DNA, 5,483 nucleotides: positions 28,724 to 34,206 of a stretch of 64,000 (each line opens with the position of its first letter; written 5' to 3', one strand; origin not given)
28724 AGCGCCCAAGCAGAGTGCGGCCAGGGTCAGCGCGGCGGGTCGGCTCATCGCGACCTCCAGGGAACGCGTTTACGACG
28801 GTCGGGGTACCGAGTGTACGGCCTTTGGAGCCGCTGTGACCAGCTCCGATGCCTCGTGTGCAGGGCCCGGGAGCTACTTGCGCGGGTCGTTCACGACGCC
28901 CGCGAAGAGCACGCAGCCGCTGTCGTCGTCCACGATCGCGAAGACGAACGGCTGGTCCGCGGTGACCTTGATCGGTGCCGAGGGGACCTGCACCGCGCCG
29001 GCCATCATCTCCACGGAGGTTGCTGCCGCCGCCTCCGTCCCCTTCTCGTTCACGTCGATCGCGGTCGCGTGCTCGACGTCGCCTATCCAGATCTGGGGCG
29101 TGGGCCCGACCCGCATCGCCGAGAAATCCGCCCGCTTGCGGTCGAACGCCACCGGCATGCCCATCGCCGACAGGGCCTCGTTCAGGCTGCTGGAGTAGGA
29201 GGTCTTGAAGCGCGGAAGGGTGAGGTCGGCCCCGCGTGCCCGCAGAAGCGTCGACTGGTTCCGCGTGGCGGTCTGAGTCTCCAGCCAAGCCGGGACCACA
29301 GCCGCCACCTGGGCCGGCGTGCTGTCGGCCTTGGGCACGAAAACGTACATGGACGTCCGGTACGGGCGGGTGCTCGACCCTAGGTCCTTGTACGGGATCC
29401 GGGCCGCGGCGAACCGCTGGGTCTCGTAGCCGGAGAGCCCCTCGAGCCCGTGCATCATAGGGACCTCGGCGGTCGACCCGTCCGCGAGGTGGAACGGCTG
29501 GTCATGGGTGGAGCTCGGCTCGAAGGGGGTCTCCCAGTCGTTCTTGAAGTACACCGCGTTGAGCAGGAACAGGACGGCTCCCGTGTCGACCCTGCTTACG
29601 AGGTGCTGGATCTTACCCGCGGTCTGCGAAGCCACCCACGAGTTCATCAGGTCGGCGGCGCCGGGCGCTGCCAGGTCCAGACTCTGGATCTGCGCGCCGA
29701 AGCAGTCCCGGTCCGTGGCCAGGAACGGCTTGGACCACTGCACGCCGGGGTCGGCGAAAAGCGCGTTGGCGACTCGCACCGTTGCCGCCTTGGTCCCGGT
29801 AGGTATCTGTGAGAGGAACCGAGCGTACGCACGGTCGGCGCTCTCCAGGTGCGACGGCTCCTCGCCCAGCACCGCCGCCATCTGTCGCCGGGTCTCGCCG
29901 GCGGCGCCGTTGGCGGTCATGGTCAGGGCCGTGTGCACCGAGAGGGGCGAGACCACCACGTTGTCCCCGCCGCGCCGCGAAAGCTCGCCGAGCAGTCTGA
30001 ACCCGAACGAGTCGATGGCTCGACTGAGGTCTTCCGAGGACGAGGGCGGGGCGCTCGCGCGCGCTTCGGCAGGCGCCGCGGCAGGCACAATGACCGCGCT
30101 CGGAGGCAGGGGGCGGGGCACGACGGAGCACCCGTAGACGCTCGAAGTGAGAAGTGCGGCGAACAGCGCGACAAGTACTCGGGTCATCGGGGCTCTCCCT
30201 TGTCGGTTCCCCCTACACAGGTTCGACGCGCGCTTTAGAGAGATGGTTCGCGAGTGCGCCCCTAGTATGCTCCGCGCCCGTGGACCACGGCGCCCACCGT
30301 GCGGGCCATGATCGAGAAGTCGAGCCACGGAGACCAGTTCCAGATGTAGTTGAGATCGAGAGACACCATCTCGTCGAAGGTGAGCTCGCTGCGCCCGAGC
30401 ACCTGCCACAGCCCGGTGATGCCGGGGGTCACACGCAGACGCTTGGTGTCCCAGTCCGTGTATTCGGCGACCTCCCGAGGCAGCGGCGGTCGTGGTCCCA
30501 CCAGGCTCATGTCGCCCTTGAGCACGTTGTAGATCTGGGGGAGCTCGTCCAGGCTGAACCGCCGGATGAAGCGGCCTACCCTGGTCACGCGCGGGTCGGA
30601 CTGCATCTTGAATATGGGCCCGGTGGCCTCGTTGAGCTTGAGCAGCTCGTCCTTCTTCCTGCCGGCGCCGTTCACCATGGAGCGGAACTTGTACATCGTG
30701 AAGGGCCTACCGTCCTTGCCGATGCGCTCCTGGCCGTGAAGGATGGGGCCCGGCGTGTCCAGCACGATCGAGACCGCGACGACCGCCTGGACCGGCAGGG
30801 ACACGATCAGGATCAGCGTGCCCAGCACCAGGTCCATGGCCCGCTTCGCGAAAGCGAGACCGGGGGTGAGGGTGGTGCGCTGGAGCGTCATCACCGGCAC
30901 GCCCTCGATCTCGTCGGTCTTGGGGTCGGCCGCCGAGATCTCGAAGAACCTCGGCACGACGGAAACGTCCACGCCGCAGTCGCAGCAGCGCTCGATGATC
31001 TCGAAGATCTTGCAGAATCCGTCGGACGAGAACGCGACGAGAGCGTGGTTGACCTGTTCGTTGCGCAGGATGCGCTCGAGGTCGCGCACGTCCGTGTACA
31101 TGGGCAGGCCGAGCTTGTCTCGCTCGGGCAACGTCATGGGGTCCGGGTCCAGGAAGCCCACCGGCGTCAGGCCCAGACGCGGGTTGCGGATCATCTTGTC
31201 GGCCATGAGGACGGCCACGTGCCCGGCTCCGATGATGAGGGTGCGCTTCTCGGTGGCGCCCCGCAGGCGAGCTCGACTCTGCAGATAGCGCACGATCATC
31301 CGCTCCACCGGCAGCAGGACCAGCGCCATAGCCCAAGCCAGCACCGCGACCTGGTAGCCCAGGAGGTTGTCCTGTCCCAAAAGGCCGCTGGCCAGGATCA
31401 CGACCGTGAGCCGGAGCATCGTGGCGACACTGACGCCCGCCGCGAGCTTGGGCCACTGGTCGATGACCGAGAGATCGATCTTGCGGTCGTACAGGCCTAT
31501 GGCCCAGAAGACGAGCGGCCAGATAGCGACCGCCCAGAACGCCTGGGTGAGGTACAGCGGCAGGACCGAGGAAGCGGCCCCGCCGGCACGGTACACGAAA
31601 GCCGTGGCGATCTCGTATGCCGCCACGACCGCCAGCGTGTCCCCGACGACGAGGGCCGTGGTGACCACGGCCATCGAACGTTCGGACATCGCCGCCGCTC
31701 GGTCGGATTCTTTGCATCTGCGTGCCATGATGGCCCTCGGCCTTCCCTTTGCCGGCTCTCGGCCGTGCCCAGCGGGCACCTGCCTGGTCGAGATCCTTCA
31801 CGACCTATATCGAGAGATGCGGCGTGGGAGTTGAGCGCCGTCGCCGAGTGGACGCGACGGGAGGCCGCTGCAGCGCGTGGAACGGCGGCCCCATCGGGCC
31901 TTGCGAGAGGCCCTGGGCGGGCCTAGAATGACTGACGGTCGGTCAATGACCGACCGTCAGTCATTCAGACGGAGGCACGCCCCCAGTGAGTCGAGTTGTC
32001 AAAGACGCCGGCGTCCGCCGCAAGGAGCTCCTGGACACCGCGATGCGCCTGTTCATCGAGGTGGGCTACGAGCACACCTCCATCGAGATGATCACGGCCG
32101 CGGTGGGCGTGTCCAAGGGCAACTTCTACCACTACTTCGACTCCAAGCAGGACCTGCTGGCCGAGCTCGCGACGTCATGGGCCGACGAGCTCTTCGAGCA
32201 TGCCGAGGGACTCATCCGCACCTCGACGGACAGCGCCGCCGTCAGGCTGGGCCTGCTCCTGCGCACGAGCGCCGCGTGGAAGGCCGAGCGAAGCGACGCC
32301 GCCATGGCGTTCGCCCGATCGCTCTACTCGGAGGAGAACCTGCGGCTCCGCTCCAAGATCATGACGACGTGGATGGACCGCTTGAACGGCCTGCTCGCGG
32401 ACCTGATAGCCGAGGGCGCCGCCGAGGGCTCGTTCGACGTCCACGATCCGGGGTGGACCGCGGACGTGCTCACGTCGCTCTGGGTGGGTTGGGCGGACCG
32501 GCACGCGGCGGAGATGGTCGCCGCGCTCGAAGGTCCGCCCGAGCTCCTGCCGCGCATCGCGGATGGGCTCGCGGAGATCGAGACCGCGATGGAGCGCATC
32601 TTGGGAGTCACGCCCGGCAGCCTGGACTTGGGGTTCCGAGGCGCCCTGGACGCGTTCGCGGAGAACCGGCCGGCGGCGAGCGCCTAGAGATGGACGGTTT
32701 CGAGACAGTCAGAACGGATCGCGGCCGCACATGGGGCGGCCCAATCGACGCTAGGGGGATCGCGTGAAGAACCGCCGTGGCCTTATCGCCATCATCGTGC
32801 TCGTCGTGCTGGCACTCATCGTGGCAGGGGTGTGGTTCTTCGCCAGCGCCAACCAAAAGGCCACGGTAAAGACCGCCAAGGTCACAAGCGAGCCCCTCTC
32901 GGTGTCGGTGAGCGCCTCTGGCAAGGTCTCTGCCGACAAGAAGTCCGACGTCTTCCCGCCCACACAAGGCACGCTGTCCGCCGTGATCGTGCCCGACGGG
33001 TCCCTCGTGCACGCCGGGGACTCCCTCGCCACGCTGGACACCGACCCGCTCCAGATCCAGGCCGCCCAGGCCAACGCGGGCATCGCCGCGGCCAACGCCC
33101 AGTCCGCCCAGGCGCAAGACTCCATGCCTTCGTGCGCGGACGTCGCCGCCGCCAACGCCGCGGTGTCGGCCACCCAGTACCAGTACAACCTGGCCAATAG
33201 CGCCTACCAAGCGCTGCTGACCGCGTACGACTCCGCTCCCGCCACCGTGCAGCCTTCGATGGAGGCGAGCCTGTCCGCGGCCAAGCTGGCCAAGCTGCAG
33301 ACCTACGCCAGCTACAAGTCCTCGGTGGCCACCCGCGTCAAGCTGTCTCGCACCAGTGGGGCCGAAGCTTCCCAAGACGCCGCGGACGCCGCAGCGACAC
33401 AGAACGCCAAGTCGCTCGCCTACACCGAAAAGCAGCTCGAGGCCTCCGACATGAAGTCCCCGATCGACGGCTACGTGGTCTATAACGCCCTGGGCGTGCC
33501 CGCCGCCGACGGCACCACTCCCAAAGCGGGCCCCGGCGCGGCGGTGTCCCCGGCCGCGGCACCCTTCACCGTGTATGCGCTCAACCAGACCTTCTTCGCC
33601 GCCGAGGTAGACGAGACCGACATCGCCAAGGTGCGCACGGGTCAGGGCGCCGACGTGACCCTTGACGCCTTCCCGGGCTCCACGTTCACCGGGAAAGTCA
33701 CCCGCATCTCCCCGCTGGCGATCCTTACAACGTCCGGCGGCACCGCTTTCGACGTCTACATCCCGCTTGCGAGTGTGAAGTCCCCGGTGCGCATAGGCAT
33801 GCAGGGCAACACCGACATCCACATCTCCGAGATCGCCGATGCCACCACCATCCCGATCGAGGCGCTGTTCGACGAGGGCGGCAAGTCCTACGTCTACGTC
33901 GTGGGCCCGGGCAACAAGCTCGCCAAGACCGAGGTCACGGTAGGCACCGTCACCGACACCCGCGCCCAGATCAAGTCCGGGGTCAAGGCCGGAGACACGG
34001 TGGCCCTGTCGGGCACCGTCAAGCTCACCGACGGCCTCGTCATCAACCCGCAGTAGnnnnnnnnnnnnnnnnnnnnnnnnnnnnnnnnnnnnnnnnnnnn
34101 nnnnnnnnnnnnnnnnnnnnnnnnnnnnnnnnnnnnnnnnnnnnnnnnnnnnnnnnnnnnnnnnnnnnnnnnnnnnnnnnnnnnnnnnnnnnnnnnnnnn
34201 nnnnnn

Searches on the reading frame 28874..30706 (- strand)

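Call 27: search_protein_families(library=pfam, proteins=[window:28874-30706:-], max_evalue=0.001)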
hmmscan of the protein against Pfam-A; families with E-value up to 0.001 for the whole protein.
window:28874-30706:- (610 aa): 1 family
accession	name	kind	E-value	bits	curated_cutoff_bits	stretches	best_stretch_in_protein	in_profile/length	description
PF00079.25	Serpin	-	1e-91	308.4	27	1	230-608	2-370/370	Serpin (serine protease inhibitor)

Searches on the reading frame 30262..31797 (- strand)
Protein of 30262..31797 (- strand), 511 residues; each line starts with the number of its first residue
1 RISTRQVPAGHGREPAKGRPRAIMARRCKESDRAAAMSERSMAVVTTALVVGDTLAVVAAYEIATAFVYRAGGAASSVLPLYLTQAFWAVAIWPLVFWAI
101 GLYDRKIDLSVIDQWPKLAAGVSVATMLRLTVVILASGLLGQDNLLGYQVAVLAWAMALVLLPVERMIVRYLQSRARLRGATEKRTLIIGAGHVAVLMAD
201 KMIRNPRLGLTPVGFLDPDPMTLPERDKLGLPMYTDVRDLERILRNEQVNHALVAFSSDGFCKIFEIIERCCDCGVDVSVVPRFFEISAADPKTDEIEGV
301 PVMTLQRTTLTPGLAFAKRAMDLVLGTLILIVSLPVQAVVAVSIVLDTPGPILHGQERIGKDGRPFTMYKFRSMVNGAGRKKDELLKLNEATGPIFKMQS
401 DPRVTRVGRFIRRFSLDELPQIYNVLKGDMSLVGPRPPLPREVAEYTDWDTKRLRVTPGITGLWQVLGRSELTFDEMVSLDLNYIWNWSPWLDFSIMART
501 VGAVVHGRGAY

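Call 29: search_protein_families(library=pfam, proteins=[window:30262-31797:-], max_evalue=0.001)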
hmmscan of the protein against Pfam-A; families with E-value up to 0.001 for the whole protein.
window:30262-31797:- (511 aa): 2 families
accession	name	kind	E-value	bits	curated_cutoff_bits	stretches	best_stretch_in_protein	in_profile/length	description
PF02397.22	Bac_transf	-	4.6e-65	218.9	27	1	318-505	1-178/179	Bacterial sugar transferase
PF13727.12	CoA_binding_3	-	2.8e-12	47.4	25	1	149-282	45-175/175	CoA-binding domain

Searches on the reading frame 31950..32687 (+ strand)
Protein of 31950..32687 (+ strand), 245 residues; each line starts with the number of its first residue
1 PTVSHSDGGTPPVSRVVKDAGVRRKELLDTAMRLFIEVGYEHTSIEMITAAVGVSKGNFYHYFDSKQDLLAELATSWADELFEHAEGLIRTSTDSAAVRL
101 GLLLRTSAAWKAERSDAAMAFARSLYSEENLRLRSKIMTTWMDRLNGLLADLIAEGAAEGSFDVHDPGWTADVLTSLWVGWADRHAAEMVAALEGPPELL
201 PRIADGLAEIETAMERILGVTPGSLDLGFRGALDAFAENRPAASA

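Call 29: search_protein_families(library=pfam, proteins=[window:31950-32687:+], max_evalue=0.001)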
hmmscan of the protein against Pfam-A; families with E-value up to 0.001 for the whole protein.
window:31950-32687:+ (245 aa): 3 families
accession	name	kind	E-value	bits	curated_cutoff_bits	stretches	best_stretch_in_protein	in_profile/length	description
PF00440.29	TetR_N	-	3.4e-18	65.6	24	1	27-73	1-47/47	Bacterial regulatory proteins, tetR family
PF17935.6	TetR_C_27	-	7.9e-05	23.2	26.1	1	135-176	38-79/106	Tetracyclin repressor-like, C-terminal domain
PF17932.6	TetR_C_24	-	0.00034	21.3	26.4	1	95-177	3-83/114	Tetracyclin repressor-like, C-terminal domain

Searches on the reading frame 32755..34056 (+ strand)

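Call 29: search_protein_families(library=pfam, proteins=[window:32755-34056:+], max_evalue=0.001)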
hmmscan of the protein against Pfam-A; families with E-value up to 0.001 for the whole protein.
window:32755-34056:+ (433 aa): 3 families
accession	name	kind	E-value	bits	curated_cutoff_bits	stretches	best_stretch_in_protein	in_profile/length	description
PF16576.10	HlyD_D23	-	3.1e-15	56.5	30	1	48-321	2-187/214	Barrel-sandwich domain of CusB or HlyD membrane-fusion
PF13437.12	HlyD_3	-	3.2e-08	34.7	22.2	1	259-340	16-95/106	HlyD family secretion protein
PF13533.13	Biotin_lipoyl_2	-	0.00086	19.5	29.8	1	66-95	3-32/32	Biotin-lipoyl like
